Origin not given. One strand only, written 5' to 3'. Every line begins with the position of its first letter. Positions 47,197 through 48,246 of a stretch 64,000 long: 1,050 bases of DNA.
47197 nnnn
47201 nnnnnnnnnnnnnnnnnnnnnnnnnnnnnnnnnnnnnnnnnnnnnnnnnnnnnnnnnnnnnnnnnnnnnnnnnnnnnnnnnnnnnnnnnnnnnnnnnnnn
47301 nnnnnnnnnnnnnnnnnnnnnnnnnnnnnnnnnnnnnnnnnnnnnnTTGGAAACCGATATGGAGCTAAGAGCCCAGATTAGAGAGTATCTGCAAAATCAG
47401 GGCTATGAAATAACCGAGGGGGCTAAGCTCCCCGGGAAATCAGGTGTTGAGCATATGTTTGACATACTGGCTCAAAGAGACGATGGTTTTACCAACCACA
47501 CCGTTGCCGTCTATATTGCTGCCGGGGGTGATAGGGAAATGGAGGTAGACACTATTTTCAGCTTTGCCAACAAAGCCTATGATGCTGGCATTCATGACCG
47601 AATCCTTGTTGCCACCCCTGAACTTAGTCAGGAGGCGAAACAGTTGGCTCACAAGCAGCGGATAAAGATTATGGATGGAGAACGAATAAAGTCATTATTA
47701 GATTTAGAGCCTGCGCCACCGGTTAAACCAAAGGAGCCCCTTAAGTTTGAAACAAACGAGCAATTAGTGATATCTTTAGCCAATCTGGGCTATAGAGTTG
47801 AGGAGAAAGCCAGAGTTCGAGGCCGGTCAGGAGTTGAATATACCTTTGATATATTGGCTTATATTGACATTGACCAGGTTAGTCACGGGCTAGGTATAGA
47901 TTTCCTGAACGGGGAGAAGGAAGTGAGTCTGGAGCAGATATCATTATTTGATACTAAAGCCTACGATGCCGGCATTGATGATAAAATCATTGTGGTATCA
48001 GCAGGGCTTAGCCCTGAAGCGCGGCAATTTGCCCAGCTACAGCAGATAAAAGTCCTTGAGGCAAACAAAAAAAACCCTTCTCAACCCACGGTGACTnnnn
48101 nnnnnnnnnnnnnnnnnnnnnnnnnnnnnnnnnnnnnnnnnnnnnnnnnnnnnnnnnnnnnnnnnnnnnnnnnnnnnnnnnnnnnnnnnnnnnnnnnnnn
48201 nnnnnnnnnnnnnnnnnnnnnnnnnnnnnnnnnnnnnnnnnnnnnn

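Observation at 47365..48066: PilB-type ATPase carries two tandem copies of an unassigned ~105-aa module ahead of its normal N-domain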

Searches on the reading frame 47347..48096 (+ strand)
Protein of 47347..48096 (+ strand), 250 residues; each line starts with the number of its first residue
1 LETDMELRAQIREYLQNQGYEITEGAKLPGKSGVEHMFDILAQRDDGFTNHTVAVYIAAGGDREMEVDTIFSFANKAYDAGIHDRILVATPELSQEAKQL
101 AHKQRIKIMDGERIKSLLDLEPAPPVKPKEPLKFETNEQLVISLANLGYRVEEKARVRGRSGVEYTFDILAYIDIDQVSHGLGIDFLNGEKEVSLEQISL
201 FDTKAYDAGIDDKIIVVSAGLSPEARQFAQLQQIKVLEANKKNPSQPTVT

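Call 3: search_protein_families(library=pfam, proteins=[window:47347-48096:+], max_evalue=1)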
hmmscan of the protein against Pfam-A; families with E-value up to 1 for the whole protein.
window:47347-48096:+ (250 aa): 3 families
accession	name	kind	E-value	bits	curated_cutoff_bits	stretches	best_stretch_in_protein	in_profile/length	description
PF04471.18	Mrr_cat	-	2.9e-12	47.2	21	2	8-118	10-115/115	Restriction endonuclease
PF22722.2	NA-iREase1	-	1.1e-07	32.3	27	2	8-106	2-96/106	NACHT-associated inactive Restriction Endonuclease 1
PF13156.12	Mrr_cat_2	-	0.00083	19.7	22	1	63-108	56-102/127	Restriction endonuclease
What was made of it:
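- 47359..47691 (+): iRE module 1 (about aa 5-115). Pfam Mrr_cat aa 8-118 (call 3).
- Closest known: NA-iREase1. Different: The Mrr_cat model scores higher (call 3).
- Pfam Mrr_cat matches above its cut-off (call 3). Pfam Mrr_cat membership (call 3). A borderline match to the Pfam family of inactive restriction endonucleases, NA-iREase1 (call 3).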

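Call 12: find_homologous_proteins(query=window:47347-48096:+)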
Query window:47347-48096:+ (250 aa): 45 proteins with E <= 0.001 among 1205 candidates.
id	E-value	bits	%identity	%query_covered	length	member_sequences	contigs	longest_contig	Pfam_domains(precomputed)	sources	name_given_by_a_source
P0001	8.7e-114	397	74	100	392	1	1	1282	PF05157.21,PF04471.19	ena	-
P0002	1.4e-102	360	74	87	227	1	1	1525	PF04471.19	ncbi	ncbi:unnamed protein product, partial [marine sediment metagenome]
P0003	1.0e-97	344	69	92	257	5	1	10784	PF22722.3,PF04471.19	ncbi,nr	ncbi:MAG: restriction endonuclease, partial [Dehalococcoidia bacterium]|nr:restriction endonuclease 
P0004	1.9e-94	334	65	99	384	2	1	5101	PF05157.21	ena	-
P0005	2.3e-93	330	64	98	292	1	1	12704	PF04471.19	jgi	-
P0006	5.6e-93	329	62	100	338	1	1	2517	PF22722.3,PF04471.19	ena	-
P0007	2.0e-91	324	62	98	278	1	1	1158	PF22722.3,PF04471.19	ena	-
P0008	1.7e-90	321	63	98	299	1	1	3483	PF04471.19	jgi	jgi:general secretion pathway protein E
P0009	5.3e-90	319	60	99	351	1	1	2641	PF05157.21,PF04471.19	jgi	jgi:general secretion pathway protein E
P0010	1.8e-89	317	71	82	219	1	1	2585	PF04471.19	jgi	-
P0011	9.7e-87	308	65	90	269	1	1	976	PF04471.19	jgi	-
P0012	4.1e-82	293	75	73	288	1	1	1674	PF12728.14,PF00376.30,PF13411.13,PF22722.3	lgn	-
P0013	3.2e-77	277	54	95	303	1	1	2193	PF22722.3,PF04471.19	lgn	-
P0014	1.5e-76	275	52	96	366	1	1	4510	PF05157.21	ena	-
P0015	9.9e-72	259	68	73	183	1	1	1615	PF04471.19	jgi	-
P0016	1.1e-71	259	69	69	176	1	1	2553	PF04471.19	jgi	jgi:general secretion pathway protein E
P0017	8.7e-67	243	61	74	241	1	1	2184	PF04471.19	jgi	-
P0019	6.1e-64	234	48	97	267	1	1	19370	PF04471.19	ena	-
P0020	2.6e-60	222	61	69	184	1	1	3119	PF04471.19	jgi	jgi:general secretion pathway protein E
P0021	6.1e-57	211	66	59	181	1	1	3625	PF04471.19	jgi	-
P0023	7.7e-55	204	64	60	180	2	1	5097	PF04471.19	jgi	jgi:general secretion pathway protein E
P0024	2.4e-54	202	64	60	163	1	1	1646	PF04471.19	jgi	jgi:general secretion pathway protein E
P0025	2.4e-54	202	40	95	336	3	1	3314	PF18551.7,PF13719.11,PF22722.3,PF04471.19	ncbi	-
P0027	9.8e-54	200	42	96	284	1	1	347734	PF04471.19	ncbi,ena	-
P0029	7.3e-53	198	43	99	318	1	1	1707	PF18551.7,PF04471.19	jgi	-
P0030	1.5e-52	197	42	98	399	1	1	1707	PF18551.7,PF04471.19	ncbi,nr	ncbi:MAG TPA: hypothetical protein ENN57_01325, partial [Chloroflexi bacterium]|nr:hypothetical prot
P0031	4.9e-52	195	42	96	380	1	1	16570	PF18551.7,PF04471.19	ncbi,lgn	-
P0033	1.1e-51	194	71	50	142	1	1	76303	PF04471.19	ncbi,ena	-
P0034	1.7e-51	193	42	96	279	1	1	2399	PF04471.19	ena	-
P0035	3.7e-51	192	47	82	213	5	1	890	PF04471.19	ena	-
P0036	5.6e-50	188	51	74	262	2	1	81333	-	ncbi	-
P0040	2.5e-38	150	34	95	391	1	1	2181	PF18551.7,PF04471.19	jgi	jgi:hypothetical protein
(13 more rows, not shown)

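Call 19: find_encoding_contigs(protein=P0031, flank=10000, max_places=3)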
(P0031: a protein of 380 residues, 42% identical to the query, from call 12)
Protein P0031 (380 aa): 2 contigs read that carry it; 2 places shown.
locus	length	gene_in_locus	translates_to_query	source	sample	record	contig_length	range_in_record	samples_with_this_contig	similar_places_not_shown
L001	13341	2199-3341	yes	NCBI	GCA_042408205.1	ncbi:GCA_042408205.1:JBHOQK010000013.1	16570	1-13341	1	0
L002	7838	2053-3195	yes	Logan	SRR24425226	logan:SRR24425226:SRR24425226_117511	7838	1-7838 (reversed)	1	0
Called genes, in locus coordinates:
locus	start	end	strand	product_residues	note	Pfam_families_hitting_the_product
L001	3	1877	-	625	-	?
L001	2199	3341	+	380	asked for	PF18551:TackOD1, PF04471:Mrr_cat (faint)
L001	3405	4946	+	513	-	PF05157:MshEN, PF00437:T2SSE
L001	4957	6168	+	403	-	PF28597:T2SSF_N (weak), PF00482:T2SSF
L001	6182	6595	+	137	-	-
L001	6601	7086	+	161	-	PF07963:N_methyl (weak)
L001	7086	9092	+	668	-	-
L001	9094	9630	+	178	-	-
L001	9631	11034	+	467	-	PF11104:PilM_2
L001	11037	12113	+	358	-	PF00437:T2SSE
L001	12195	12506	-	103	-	-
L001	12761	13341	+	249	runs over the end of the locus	PF06750:A24_N_bact, PF01478:Peptidase_A24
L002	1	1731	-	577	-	?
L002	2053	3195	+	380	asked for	PF18551:TackOD1, PF04471:Mrr_cat (faint)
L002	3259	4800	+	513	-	PF05157:MshEN, PF00437:T2SSE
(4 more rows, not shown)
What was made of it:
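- This split/fused relationship links the tandem to PilB (call 19).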

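Call 20: find_encoding_contigs(protein=P0027, flank=10000, max_places=2)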
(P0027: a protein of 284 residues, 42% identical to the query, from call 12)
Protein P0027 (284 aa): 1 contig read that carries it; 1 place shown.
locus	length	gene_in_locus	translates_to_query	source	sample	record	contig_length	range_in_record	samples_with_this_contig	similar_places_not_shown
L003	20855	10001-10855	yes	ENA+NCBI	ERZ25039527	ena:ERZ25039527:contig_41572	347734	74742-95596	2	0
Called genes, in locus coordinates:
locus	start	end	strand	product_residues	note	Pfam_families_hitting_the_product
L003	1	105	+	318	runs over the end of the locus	PF08461:WHD_RNase_R, PF01995:NRD1_2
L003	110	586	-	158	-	PF02915:Rubrerythrin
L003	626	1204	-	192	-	PF02777:Sod_Fe_C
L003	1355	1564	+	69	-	PF13459:Fer4_15, PF13370:Fer4_13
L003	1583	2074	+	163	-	PF00571:CBS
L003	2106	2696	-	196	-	PF01558:POR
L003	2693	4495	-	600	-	PF01855:POR_N, PF02775:TPP_enzyme_C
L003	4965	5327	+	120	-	PF12804:NTP_transf_3 (weak)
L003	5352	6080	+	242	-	PF04015:DUF362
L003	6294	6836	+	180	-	PF04542:Sigma70_r2, PF08281:Sigma70_r4_2, PF04545:Sigma70_r4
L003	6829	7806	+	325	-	PF18915:DUF5667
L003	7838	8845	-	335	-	PF01791:DeoC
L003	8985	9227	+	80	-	PF12728:HTH_17, PF13411:MerR_1, PF00376:MerR (weak)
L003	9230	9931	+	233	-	PF00072:Response_reg, PF13384:HTH_23 (faint), PF08281:Sigma70_r4_2, PF00196:GerE, PF04545:Sigma70_r4 (weak)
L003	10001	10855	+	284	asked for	PF04471:Mrr_cat (faint)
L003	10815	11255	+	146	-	PF05157:MshEN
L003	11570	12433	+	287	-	PF00437:T2SSE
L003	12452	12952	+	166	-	PF00482:T2SSF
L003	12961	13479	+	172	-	-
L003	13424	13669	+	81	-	PF00482:T2SSF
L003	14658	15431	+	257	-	-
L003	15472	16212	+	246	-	-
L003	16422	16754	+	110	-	-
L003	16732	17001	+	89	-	-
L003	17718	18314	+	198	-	-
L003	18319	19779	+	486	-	PF11104:PilM_2, PF05137:PilN (weak)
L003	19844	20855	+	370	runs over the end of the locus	PF00437:T2SSE, PF13191:AAA_16 (faint), PF13604:AAA_30 (weak), PF25199:nSTAND_NTPase5 (weak), PF13401:AAA_22 (weak)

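Call 21: find_encoding_contigs(protein=P0036, flank=10000, max_places=2)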
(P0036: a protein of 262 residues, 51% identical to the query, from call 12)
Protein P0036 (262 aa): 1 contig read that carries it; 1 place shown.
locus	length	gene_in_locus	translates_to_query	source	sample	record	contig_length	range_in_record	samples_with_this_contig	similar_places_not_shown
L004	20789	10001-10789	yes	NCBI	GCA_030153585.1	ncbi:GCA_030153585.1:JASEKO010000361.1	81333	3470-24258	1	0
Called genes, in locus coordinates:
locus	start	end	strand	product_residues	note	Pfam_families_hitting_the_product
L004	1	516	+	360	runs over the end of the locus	PF03706:LPG_synthase_TM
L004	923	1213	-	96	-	PF00583:Acetyltransf_1, PF08445:FR47, PF13508:Acetyltransf_7, PF13673:Acetyltransf_10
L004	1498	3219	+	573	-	PF02463:SMC_N, PF13476:AAA_23 (weak)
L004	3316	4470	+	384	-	PF02518:HATPase_c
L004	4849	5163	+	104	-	PF08281:Sigma70_r4_2, PF04545:Sigma70_r4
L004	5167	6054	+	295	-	PF18915:DUF5667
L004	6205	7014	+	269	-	-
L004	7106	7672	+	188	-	PF04011:LemA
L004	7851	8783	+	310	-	PF01435:Peptidase_M48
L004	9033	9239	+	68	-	PF12728:HTH_17, PF13411:MerR_1, PF00376:MerR (weak)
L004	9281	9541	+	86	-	PF00072:Response_reg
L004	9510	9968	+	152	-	PF00196:GerE, PF04545:Sigma70_r4 (weak), PF08281:Sigma70_r4_2 (weak), PF13384:HTH_23 (faint)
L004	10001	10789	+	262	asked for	-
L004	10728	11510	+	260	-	PF05157:MshEN, PF00437:T2SSE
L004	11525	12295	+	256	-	PF00437:T2SSE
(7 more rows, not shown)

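Call 22: find_encoding_contigs(protein=P0019, flank=10000, max_places=2)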
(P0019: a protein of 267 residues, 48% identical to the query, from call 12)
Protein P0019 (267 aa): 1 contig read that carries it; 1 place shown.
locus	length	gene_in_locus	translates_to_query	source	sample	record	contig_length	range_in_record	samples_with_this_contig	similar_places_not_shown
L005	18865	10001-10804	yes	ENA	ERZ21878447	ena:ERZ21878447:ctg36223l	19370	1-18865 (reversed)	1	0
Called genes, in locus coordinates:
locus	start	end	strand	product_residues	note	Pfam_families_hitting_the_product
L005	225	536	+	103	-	PF02073:Peptidase_M29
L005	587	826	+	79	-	PF02073:Peptidase_M29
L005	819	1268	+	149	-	PF02073:Peptidase_M29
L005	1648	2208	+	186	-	-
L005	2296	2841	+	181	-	-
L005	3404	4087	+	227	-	PF00072:Response_reg, PF00486:Trans_reg_C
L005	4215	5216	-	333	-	PF01435:Peptidase_M48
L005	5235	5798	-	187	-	PF04011:LemA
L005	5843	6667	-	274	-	-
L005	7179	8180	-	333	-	PF18915:DUF5667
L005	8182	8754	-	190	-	PF07638:Sigma70_ECF (weak), PF04542:Sigma70_r2, PF08281:Sigma70_r4_2, PF04545:Sigma70_r4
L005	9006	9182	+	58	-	PF12728:HTH_17, PF13411:MerR_1, PF00376:MerR (weak)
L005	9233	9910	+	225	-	PF00072:Response_reg, PF04545:Sigma70_r4 (weak), PF08281:Sigma70_r4_2 (weak), PF00196:GerE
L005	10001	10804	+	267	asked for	PF04471:Mrr_cat (faint)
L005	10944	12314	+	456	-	PF00437:T2SSE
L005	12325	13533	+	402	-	PF28597:T2SSF_N (weak), PF00482:T2SSF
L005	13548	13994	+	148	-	PF07963:N_methyl (weak)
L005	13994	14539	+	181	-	PF07963:N_methyl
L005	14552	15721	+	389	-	-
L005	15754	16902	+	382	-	-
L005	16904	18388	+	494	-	PF11104:PilM_2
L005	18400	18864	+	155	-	?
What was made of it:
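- L003-L005 have the tandem as an ORF abutting PilB (calls 20-22).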

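Call 23: predict_structure(alignment_id=A2)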
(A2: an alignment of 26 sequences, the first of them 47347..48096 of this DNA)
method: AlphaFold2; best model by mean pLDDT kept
length: 250 residues; sequences in the alignment: 26
mean_pLDDT: 84.6   pTM: 0.71
mean pLDDT of the five models: 84.6, 84.6, 83.8, 82.8, 82.5
residues with pLDDT >= 90: 129; 70-90: 88; 50-70: 24; < 50: 9
segments of 3 or more residues with pLDDT < 50: 242-250
pLDDT, mean of each block of 10 residues (from residue 1): 77 88 93 93 85 89 90 94 90 90 89 74 60 75 86 93 94 71 89 94 93 90 95 86 39
secondary structure, 60 per line:
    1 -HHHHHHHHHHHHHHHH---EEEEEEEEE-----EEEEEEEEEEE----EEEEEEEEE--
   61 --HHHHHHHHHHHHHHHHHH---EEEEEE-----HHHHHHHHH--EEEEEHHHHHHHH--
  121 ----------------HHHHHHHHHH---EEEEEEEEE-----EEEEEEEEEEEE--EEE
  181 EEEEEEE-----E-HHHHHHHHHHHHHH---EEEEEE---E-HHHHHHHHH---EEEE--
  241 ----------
elements in order: H2-17 E21-29 E35-45 E50-58 H63-80 E84-89 H95-103 E106-110 H111-118 H137-146 E150-158 E164-175 E178-187 H195-208 E212-217 H223-231 E235-238
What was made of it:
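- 47359..47691 (+): Model elements H2-17, E21-29, E35-45, E50-58, H63-80, E84-89, H95-103, E106-110 (call 23).
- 47743..48063 (+): iRE module 2 (about aa 133-239). Same secondary-structure order in the model (call 23).
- On Mrr_cat / PD-(D/E)xK superfamily: AlphaFold2 secondary-structure order (call 23).
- The AlphaFold2 model has the restriction-endonuclease fold; pTM 0.71 for a two-domain chain suggests the two units pack together (call 23).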

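Call 29: fold_search(model_id=the predicted structure, library=pdb)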
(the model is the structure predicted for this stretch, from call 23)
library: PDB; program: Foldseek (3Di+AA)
matches with E <= 10: 1152; with E <= 0.001: 3
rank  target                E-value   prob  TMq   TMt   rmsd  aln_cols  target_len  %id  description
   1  1y88                  6.1e-06  1.00  0.34  0.46   2.2       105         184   20  Crystal Structure of Protein of Unknown Function AF1548 (released 2004-12-21)
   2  6wmc_A                6.8e-04  0.77  0.21  0.15  19.3       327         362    8  Crystal structure of a soluble variant of full-length human APOBEC3G (pH 9.0) (released 2020-12-23)
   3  9nl2_A                7.7e-04  1.00  0.29  0.08   5.9       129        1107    8  Structure of R2 retrotransposon protein from Platysternon megacephalum initiating target-primed reverse transcription (released 2025-06-18)
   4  9dou_A                1.1e-03  1.00  0.27  0.09   6.7       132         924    7  Taeniopygia guttata R2 retrotransposon (R2Tg) initiating target-primed reverse transcription (released 2025-05-21)
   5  1xmx                  1.2e-03  1.00  0.36  0.24   3.8       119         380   12  Crystal structure of protein VC1899 from Vibrio cholerae (released 2004-11-16)
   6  8q43_A                1.9e-03  1.00  0.34  0.22   4.2       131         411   13  Crystal structure of cA4-bound Can2 (E341A) in complex with oligo-C DNA (released 2023-11-22)
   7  9u49_A                2.0e-03  1.00  0.36  0.23   2.9       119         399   12  crystal structure of Cdn1 in complex with cA4 (released 2026-02-04)
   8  5xog_E                2.2e-03  0.98  0.30  0.35  14.1       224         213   12  RNA Polymerase II elongation complex bound with Spt5 KOW5 and Elf1 (released 2017-08-16)
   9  8q41_B                2.4e-03  1.00  0.34  0.22   3.6       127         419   12  Crystal structure of Can2 (E341A) bound to cA4 and TTTAAA ssDNA (released 2023-11-22)
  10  9nl3_A                2.5e-03  1.00  0.26  0.08   6.6       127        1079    8  Structure of R2 retrotransposon protein from Taeniopygia guttata initiating target-primed reverse transcription (released 2025-06-18)
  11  8dgf_A                2.8e-03  0.72  0.21  0.04  19.7       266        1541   12  Avs4 bound to phage PhiV-1 portal (released 2022-08-03)
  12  6wma_A                3.2e-03  0.57  0.21  0.16  19.9       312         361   10  Crystal structure of a soluble variant of full-length human APOBEC3G (pH 7.6) (released 2020-12-23)
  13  7edb_A                3.6e-03  1.00  0.34  0.25  10.3       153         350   14  EcoT38I restriction endonuclease complexed with DNA (released 2022-03-16)
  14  4f0p_A                3.6e-03  1.00  0.28  0.16   5.8       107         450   14  MspJI Restriction Endonuclease - P31 Form (released 2012-08-08)
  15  2vld_A                4.1e-03  1.00  0.28  0.31   5.3       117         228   18  crystal structure of a repair endonuclease from Pyrococcus abyssi (released 2009-05-19)
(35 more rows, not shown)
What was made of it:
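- On Mrr_cat / PD-(D/E)xK superfamily: Foldseek matches to 1y88, Can2, MspJI and NucS at probability 1.00 (call 29).
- The Foldseek top hit is AF1548, followed by other PD-(D/E)xK nucleases (call 29). Restriction-endonuclease folds are DNA binders by ancestry (call 29).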

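Call 31: find_related_loci(query=window:47347-48096:+, collection=genome_contigs, flank=8000)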
Query window:47347-48096:+ (250 aa) in genome_contigs; peptide patterns used: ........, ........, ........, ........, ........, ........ (x = any residue, [..] = any of these).
94 stretches matched a pattern; 11 encode a relative of the query (tblastn E <= 1e-3); 11 distinct loci.
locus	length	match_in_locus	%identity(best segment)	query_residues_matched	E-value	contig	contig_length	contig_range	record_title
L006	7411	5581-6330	72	1-250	5e-122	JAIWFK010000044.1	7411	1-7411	MAG: Calditrichales bacterium isolate JL_RS_05_24 NODE_3682_length_7411_cov_0.570977, whole genome shotgun sequence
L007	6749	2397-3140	71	1-248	2e-116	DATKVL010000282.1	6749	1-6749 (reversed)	MAG TPA_asm: Dehalococcoidia bacterium isolate SMAG_U14132 k141_1980889, whole genome shotgun sequence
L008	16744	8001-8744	69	1-248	5e-112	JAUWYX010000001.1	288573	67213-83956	MAG: Dehalococcoidia bacterium isolate CSMAG_2721 CSMAG_2721_k141_633655_length_288573_cov_101.7769, whole genome shotgu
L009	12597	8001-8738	67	2-247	4e-109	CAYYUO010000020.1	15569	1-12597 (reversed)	MAG TPA_asm: uncultured Dehalococcoidales bacterium isolate binchicken_co34_425 genome assembly, contig: NODE_6264_lengt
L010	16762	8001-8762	64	2-250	2e-108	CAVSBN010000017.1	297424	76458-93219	MAG: uncultured Chloroflexia bacterium isolate MFD04408.bin.2.187 genome assembly, contig: contig_4888, whole genome sho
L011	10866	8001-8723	66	2-242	8e-108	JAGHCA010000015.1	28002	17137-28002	MAG: Dehalococcoidia bacterium isolate AUK270 PB_MBMC_224_c_000000000036, whole genome shotgun sequence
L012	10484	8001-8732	65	6-248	5e-107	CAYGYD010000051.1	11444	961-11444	MAG TPA_asm: uncultured Dehalococcoidales bacterium isolate ERP119294_co4_27 genome assembly, contig: NODE_5849_length_1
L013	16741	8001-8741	65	1-247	1e-106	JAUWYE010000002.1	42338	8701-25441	MAG: Dehalococcoidia bacterium isolate CSMAG_2702 CSMAG_2702_k141_703911_length_42338_cov_19.3047, whole genome shotgun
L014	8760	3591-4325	66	2-247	2e-105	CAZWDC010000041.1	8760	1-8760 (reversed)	MAG TPA_asm: uncultured Dehalococcoidales bacterium isolate SRP231805_co4_166 genome assembly, contig: k141_394065, whol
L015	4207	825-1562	61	2-247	4e-102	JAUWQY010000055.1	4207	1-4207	MAG: Dehalococcoidia bacterium isolate CSMAG_2514 CSMAG_2514_k141_30081_length_4207_cov_649.0000, whole genome shotgun s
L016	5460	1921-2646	67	6-246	6e-100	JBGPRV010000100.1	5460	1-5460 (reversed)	MAG: Dehalococcoidia bacterium isolate OBJ1_062018_130_33 k141_160597_length_5460_cov_44.3301, whole genome shotgun sequ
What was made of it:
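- Tried and rejected: I used the single protein instead (call 31).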

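Call 83: search_protein_families(library=padloc, proteins=[window:47347-48096:+], max_evalue=0.01)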
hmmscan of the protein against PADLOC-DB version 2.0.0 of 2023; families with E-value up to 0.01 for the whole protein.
window:47347-48096:+ (250 aa): 0 families
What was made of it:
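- No PADLOC defence model matches (call 83).
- Tried and rejected: PADLOC found no defence-system match (call 83).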
